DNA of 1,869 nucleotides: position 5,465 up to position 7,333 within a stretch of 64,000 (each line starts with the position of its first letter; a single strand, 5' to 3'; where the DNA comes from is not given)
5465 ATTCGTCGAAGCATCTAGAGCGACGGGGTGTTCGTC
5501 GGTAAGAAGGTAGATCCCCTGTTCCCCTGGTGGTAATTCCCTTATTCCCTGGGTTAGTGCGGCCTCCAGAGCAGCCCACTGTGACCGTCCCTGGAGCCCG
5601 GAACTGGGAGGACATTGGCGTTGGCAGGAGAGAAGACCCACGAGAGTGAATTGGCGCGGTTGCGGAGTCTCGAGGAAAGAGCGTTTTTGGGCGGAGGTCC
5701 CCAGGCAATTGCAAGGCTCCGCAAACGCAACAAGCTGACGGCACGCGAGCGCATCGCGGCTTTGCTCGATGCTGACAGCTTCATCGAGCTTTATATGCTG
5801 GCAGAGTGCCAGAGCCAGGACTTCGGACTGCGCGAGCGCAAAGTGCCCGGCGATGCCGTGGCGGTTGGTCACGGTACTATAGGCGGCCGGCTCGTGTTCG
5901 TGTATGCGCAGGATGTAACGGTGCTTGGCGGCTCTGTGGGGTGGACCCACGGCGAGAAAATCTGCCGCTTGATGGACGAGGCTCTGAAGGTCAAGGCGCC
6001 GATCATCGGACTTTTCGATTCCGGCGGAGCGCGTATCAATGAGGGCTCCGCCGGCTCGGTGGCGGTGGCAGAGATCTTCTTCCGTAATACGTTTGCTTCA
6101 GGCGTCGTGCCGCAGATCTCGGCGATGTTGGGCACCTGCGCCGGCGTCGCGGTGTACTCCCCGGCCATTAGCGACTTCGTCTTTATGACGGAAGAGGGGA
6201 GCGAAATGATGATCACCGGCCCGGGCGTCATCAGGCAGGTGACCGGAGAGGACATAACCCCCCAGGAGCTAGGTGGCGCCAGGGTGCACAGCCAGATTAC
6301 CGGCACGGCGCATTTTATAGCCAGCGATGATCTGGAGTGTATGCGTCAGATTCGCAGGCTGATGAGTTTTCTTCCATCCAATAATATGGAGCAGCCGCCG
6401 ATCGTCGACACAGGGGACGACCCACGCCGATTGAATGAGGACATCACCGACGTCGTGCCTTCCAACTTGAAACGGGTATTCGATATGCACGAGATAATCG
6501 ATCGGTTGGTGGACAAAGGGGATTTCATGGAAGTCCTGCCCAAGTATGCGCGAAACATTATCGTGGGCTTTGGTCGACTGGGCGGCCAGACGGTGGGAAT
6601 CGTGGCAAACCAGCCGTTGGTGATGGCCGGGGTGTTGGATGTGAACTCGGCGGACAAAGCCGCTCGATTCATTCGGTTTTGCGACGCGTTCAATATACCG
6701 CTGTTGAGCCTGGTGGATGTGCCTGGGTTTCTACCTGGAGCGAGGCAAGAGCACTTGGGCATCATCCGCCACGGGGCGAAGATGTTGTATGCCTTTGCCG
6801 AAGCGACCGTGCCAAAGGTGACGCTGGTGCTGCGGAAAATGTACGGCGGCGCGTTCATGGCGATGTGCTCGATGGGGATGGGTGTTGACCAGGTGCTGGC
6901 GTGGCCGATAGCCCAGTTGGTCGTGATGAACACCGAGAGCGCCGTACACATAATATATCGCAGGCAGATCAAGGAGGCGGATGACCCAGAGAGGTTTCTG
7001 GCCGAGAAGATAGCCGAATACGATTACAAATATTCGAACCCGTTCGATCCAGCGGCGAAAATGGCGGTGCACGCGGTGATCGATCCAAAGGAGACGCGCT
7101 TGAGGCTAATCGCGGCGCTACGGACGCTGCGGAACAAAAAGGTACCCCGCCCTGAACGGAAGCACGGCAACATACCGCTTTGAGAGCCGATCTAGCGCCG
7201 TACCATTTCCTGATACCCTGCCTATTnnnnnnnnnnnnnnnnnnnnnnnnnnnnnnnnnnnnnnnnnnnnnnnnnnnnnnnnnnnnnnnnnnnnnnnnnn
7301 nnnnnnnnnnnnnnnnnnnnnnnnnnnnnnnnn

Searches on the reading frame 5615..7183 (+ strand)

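Call 10: search_protein_families(library=pfam, proteins=[window:5615-7183:+])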
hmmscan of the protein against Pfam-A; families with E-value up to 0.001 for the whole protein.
window:5615-7183:+ (522 aa): 3 families
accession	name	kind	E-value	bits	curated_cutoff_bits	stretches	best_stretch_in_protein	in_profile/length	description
PF01039.27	Carboxyl_trans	-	4.6e-175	583.4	22.3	1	36-520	3-493/493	Carboxyl transferase domain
PF03255.19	ACCA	-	3.4e-10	40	23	1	347-455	134-238/310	Acetyl co-enzyme A carboxylase carboxyltransferase-like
PF06833.16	MdcE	-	7.8e-07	29.5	32.7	1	360-448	27-115/196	Malonate decarboxylase gamma subunit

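Call 90: search_protein_families(library=ncbifam, proteins=[window:5615-7183:+], max_evalue=0.00001)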
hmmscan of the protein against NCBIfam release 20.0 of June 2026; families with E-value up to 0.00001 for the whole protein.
window:5615-7183:+ (522 aa): 8 families
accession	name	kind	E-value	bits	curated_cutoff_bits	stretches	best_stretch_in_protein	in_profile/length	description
TIGR01117.1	mmdA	subfamily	5.5e-212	705.1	998.8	1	16-522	6-512/512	methylmalonyl-CoA decarboxylase subunit alpha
NF005530.0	PRK07189.1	equivalog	4.4e-24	85.1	228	1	40-213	15-196/303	biotin-independent malonate decarboxylase subunit beta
TIGR03133.1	malonate_beta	equivalog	8.9e-24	84.2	278.15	1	41-213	6-186/274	biotin-independent malonate decarboxylase subunit beta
TIGR00515.1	accD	equivalog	1.2e-14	54.3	317.45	1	40-215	56-244/285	acetyl-CoA carboxylase, carboxyltransferase subunit beta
TIGR03134.1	malonate_gamma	equivalog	1.1e-12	48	237.15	1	292-449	3-171/258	biotin-independent malonate decarboxylase subunit gamma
NF041504.1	AccA_sub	subfamily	3.2e-12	46.4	300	1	314-454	40-184/257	carboxyltransferase subunit alpha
NF004344.0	PRK05724.1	equivalog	6.6e-10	38.7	357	1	347-455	138-242/319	acetyl-CoA carboxylase carboxyltransferase subunit alpha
TIGR00513.1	accA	equivalog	2.4e-09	37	319.3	1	345-450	136-237/321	acetyl-CoA carboxylase carboxyl transferase subunit alpha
